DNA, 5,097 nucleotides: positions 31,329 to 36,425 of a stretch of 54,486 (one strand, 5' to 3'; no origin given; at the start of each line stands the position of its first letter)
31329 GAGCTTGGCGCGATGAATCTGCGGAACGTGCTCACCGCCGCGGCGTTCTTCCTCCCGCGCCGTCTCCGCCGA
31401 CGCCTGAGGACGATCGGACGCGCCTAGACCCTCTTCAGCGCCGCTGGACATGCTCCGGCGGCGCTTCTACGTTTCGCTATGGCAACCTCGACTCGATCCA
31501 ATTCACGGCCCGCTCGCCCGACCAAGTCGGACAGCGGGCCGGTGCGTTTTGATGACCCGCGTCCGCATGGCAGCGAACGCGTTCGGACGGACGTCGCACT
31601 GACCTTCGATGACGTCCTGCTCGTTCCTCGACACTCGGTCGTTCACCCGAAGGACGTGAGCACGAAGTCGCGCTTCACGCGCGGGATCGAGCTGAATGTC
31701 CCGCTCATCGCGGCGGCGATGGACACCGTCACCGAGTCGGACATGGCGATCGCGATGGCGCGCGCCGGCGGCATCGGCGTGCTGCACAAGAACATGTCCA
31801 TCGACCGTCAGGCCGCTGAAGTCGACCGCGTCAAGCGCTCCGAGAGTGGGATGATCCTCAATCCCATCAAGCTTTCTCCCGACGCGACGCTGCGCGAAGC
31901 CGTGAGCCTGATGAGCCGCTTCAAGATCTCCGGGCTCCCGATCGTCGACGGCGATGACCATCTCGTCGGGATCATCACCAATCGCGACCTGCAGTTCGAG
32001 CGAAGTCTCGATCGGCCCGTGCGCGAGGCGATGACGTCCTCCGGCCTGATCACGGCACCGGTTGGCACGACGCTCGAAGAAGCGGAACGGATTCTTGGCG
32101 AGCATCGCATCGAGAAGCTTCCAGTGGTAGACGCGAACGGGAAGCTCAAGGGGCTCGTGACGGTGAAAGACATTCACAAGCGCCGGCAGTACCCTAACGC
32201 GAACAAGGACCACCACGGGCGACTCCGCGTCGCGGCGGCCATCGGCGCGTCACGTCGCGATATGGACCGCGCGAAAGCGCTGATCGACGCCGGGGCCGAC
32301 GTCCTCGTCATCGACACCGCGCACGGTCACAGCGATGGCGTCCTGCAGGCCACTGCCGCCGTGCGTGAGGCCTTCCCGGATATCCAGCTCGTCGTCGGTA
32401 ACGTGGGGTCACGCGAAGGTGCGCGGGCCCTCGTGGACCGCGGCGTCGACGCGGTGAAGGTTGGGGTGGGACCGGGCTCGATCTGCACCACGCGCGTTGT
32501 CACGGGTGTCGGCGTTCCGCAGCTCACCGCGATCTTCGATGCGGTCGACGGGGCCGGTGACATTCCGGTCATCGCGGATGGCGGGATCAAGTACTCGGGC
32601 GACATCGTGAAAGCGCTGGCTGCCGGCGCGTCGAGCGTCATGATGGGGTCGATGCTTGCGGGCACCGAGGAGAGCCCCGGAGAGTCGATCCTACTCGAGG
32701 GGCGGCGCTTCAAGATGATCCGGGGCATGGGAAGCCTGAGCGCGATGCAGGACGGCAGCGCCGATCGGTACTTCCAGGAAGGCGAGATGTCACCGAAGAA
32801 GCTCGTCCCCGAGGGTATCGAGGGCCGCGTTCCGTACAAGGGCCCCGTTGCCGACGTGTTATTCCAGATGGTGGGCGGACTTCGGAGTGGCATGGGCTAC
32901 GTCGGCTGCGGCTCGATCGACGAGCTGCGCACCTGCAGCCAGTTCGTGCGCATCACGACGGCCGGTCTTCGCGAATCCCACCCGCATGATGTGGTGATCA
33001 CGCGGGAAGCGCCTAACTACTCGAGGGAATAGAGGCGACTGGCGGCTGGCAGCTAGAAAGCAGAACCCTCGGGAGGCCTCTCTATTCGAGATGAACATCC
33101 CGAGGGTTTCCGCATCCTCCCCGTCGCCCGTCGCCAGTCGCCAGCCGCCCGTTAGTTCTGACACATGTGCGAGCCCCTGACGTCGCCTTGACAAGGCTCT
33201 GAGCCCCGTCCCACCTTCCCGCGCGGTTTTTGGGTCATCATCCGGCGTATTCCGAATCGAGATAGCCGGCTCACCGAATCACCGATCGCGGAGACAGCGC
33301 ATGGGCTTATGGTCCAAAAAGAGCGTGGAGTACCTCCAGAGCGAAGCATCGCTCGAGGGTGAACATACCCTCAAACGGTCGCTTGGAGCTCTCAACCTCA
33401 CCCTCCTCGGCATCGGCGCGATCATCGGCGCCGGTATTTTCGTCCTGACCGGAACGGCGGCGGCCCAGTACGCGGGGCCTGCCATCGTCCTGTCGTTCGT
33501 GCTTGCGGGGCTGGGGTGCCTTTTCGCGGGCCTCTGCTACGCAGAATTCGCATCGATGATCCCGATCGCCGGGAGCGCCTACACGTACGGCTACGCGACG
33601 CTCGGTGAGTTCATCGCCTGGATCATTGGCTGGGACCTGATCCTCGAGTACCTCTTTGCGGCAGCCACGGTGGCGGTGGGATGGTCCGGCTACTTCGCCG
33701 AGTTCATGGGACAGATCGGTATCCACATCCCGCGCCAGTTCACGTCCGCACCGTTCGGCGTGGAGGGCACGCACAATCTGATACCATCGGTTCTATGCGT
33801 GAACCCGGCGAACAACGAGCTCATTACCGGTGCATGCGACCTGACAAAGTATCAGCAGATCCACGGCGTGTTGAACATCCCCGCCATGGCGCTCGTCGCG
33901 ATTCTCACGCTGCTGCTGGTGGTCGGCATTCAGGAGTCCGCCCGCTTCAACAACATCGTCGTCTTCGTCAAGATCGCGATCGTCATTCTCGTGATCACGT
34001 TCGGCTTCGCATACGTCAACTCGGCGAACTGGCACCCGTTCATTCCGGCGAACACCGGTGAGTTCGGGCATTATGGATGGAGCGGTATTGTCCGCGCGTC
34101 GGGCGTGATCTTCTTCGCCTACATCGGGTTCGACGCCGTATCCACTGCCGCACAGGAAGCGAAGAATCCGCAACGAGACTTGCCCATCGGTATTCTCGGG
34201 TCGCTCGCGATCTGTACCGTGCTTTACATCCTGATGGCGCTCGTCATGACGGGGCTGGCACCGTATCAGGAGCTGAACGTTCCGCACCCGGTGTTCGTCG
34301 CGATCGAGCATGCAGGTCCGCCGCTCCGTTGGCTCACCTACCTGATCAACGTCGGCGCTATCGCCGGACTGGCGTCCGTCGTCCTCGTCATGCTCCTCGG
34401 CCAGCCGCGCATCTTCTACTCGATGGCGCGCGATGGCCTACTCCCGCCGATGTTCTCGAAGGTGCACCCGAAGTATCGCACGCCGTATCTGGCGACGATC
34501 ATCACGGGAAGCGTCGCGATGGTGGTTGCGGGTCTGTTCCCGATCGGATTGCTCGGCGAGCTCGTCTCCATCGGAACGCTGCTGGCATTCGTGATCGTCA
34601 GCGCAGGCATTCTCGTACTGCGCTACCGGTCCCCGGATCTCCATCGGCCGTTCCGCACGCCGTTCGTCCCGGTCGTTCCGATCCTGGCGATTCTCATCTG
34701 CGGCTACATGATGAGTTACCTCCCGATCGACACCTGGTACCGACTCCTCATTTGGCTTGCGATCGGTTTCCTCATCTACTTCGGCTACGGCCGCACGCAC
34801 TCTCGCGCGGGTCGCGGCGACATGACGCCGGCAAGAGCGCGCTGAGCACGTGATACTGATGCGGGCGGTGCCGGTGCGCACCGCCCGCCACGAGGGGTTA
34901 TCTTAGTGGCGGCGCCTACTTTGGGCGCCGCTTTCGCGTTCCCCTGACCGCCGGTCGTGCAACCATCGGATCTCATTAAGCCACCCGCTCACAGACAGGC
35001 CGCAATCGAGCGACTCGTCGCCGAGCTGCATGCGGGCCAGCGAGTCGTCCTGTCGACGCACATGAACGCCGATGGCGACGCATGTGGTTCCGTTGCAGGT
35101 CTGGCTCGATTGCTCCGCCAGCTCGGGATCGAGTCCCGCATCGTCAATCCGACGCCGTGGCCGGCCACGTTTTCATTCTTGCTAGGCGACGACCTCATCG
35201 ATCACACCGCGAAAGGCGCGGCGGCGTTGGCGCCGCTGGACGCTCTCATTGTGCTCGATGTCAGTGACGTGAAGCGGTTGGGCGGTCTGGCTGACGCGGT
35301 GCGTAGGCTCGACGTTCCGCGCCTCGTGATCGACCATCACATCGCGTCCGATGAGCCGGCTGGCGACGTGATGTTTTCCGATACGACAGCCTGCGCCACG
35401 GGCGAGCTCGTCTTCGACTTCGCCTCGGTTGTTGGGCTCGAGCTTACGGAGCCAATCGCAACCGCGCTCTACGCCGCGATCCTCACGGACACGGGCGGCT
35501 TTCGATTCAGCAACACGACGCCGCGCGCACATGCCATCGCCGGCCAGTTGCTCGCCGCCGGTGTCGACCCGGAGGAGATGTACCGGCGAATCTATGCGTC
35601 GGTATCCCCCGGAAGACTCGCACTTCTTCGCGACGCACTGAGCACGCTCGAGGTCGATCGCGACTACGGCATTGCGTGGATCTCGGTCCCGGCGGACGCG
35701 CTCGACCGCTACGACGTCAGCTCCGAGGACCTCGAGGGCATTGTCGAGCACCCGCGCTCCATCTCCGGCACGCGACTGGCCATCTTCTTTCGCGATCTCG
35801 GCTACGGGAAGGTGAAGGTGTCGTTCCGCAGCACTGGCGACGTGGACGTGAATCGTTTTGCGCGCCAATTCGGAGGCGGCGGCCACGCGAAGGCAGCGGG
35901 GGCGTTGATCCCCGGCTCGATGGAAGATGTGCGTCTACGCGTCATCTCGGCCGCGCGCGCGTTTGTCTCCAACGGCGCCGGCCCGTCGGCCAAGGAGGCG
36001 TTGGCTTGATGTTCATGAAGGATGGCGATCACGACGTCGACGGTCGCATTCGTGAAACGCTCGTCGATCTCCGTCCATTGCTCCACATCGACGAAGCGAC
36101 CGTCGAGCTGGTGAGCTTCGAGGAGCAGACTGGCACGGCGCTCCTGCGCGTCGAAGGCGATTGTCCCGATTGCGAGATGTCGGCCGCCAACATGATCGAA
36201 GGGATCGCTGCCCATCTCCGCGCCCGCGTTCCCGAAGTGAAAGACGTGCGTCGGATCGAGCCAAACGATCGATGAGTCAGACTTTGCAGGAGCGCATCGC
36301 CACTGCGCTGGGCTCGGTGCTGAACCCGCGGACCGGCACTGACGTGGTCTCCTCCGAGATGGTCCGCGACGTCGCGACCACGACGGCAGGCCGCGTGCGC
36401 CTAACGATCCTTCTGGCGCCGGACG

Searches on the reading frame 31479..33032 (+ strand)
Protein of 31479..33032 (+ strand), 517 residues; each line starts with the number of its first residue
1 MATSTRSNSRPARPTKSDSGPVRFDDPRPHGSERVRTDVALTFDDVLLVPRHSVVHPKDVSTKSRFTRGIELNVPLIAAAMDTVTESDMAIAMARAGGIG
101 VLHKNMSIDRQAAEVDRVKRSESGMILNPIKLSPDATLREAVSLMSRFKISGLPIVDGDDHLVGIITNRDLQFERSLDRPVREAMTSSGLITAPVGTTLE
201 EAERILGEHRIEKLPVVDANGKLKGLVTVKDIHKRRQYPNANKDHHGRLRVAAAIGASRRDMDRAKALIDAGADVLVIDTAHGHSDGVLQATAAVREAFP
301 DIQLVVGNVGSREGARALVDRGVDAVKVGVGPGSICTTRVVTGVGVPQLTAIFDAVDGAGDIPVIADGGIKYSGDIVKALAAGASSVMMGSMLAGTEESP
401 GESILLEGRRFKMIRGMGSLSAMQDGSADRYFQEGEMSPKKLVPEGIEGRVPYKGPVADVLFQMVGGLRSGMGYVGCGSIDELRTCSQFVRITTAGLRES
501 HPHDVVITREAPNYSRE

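Call 8: search_protein_families(library=ncbifam, proteins=[window:31479-33032:+])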
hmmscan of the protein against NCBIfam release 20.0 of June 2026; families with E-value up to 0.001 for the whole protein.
window:31479-33032:+ (517 aa): 41 families (the best 25 are shown)
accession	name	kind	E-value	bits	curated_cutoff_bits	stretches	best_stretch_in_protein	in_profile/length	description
TIGR01302.1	IMP_dehydrog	equivalog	2.2e-186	620.1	481.5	1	40-484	1-449/450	IMP dehydrogenase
NF005311.0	PRK06843.1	equivalog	4.4e-128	427.7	779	2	219-506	112-401/404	inosine 5-monophosphate dehydrogenase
NF005869.0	PRK07807.1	equivalog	2.7e-95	320.2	549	1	37-503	9-475/479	GuaB1 family IMP dehydrogenase-related protein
NF052358.1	GMPRedGuaB1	equivalog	2.6e-92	310.5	675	1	38-502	10-474/479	GMP reductase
NF005493.0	PRK07107.1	equivalog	3e-91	306.4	585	1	38-510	7-496/502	IMP dehydrogenase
TIGR01303.1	IMP_DH_rel_1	equivalog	1e-83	281.8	562.75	1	39-503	10-473/475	GuaB1 family IMP dehydrogenase-related protein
NF003470.0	PRK05096.1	equivalog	4.5e-62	210.2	397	2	242-493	90-337/347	GMP reductase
TIGR01305.1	GMP_reduct_1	equivalog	7.5e-58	196.2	492.15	2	250-494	97-337/343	GMP reductase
NF003966.0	PRK05458.1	equivalog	8e-51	173.3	344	2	245-487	83-313/327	GMP reductase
TIGR01306.1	GMP_reduct_2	equivalog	4.7e-46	157.8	465.65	1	254-487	88-309/321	GMP reductase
TIGR01304.1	IMP_DH_rel_2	equivalog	3.7e-31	108.7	342.1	2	258-403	138-296/365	GuaB3 family IMP dehydrogenase-related protein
NF011449.0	PRK14869.2-5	equivalog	5.7e-12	45.4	411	2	181-254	69-141/451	putative manganese-dependent inorganic diphosphatase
NF011447.0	PRK14869.2-3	equivalog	4.6e-11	42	522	2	130-172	79-121/540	putative manganese-dependent inorganic diphosphatase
NF011443.0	PRK14869.1-5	equivalog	7.5e-11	41.2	335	2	196-235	85-124/546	putative manganese-dependent inorganic diphosphatase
TIGR00393.1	kpsF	subfamily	6.2e-10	39.1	203.7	1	109-166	209-267/268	KpsF/GutQ family sugar-phosphate isomerase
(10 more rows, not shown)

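Call 9: find_related_loci(query=window:31479-33032:+, collection=genome_contigs, flank=10000)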
Query window:31479-33032:+ (517 aa) in genome_contigs; peptide patterns used: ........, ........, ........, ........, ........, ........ (x = any residue, [..] = any of these).
600 stretches matched a pattern (row limit reached: there are more); 599 encode a relative of the query (tblastn E <= 1e-3); the best 80 are kept; 80 distinct loci.
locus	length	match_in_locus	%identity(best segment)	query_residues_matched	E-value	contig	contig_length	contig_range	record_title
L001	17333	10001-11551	81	1-515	0e+0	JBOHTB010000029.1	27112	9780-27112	MAG: Gemmatimonadaceae bacterium isolate TC-S_metawrap_bin.217 k127_4325526, whole genome shotgun sequence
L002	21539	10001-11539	81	1-515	0e+0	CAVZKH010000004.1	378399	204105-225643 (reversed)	MAG: uncultured Gemmatimonadaceae bacterium isolate MFD04428.bin.1.10 genome assembly, contig: contig_27538, whole genom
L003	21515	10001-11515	82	7-515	0e+0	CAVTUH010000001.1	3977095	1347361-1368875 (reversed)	MAG: uncultured Gemmatimonadales bacterium isolate MFD05377.bin.1.62 genome assembly, contig: contig_37053, whole genome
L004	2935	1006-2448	77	35-515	0e+0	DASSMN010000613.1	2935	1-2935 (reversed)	MAG TPA_asm: Gemmatimonadales bacterium isolate SMAG_U1199 k141_699735, whole genome shotgun sequence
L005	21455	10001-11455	74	31-515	0e+0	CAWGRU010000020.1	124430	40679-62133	MAG: uncultured Gemmatimonadales bacterium isolate MFD05942.bin.1.100 genome assembly, contig: contig_97356, whole genom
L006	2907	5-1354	76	66-515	0e+0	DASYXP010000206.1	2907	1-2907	MAG TPA_asm: Gemmatimonadales bacterium isolate SMAG_U6311 k141_31523, whole genome shotgun sequence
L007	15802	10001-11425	72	41-514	0e+0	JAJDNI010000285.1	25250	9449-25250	MAG: Gemmatimonadetes bacterium isolate ALJrbin.25 k141_2675024, whole genome shotgun sequence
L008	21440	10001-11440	72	34-514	0e+0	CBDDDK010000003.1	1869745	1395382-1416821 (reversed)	MAG: Longimicrobiales bacterium isolate d6bf1850-4cd7-453d-9a48-8c1bda8f1438 genome assembly, contig: contig_3, whole ge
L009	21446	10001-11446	74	34-515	0e+0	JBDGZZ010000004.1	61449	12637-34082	MAG: Gemmatimonadota bacterium isolate M3-44_Bin_125 M3-44_Bin_125_scaffold_1234, whole genome shotgun sequence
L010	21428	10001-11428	65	40-516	0e+0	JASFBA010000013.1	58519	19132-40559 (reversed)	MAG: Chloroflexia bacterium isolate PO_10 k141_72598, whole genome shotgun sequence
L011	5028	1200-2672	60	24-514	0e+0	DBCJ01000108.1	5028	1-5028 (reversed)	MAG TPA_asm: Ignavibacteria bacterium UBA961 UBA961_contig_14719, whole genome shotgun sequence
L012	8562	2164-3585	62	41-515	0e+0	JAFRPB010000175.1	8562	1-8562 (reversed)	MAG: Clostridia bacterium isolate RGIG2671 Goat_Omasum-2__c448115, whole genome shotgun sequence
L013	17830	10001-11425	62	41-515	0e+0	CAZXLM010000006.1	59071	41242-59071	MAG TPA_asm: uncultured Acutalibacter sp. isolate SRP287540_co2_6 genome assembly, contig: NODE_395_length_59071_cov_14.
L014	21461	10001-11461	62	29-514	0e+0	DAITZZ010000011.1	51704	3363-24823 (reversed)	MAG TPA_asm: bacterium isolate CTOTU1238 NODE_185_length_51704_cov_25.071618, whole genome shotgun sequence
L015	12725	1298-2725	61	39-515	0e+0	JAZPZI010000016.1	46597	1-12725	MAG: Clostridia bacterium isolate T1900044645_TS20190111.MAGScoT_cleanbin_000034 SGB_1344_k141_303424, whole genome shot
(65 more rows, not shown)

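Call 13: find_encoding_contigs(protein=window:31479-33032:+, flank=10000, max_places=10)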
Protein window:31479-33032:+ (517 aa): no gene with exactly this product is on record in the collection.

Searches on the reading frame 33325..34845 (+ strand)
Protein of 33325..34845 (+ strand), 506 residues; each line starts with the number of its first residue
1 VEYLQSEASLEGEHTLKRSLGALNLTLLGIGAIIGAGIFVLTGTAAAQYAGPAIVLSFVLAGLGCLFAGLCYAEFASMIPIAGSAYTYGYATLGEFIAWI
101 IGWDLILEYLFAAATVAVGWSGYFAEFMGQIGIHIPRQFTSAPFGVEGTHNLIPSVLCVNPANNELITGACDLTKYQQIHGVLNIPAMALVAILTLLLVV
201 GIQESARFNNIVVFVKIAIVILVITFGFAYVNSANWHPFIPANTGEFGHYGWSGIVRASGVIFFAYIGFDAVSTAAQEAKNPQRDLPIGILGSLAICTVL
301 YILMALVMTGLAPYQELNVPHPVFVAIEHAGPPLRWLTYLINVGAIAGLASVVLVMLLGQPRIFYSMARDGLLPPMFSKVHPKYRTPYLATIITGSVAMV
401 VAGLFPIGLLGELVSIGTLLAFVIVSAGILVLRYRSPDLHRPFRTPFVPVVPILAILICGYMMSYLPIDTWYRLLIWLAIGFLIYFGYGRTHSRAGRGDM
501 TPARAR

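Call 51: search_protein_families(library=pfam, max_evalue=0.000001, proteins=[window:33325-34845:+])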
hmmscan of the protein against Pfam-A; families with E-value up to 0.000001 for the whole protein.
window:33325-34845:+ (506 aa): 3 families
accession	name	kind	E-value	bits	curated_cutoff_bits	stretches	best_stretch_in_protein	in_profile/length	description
PF13520.12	AA_permease_2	-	1.7e-62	212.2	27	1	20-470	1-413/427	Amino acid permease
PF00324.27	AA_permease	-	1.1e-42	146.8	24.6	1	25-464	2-418/470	Amino acid permease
PF13906.12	AA_permease_C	-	1.8e-16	60.4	27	1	443-493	1-51/51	C-terminus of AA_permease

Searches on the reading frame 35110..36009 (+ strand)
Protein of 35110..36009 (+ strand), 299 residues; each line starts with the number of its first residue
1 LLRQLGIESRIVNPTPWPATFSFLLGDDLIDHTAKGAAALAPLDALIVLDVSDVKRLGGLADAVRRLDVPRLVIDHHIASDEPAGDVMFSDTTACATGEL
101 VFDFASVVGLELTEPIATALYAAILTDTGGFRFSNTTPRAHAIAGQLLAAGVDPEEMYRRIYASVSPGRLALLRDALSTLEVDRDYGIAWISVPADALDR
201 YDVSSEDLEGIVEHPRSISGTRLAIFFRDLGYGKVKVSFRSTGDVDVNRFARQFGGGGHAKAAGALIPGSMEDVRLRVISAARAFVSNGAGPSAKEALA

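Call 51: search_protein_families(library=pfam, max_evalue=0.000001, proteins=[window:35110-36009:+])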
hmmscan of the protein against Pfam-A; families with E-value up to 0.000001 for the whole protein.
window:35110-36009:+ (299 aa): 2 families
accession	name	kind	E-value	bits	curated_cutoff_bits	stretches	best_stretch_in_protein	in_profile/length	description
PF02272.25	DHHA1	-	1.9e-13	51.2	25.9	1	201-285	11-99/102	DHHA1 domain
PF01368.27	DHH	-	4.4e-07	30.7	28.1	1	33-124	40-125/125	DHH family, N-terminal domain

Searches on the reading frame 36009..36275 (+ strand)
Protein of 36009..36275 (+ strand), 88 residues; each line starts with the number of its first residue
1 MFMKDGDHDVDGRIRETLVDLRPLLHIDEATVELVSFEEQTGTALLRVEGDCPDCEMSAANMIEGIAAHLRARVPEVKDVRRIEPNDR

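Call 51: search_protein_families(library=pfam, max_evalue=0.000001, proteins=[window:36009-36275:+])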
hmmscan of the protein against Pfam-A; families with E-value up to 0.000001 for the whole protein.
window:36009-36275:+ (88 aa): 1 family
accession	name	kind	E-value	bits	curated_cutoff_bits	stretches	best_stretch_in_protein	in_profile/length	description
PF01106.22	NifU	-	5.6e-12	46.1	27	1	14-80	1-66/67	NifU-like domain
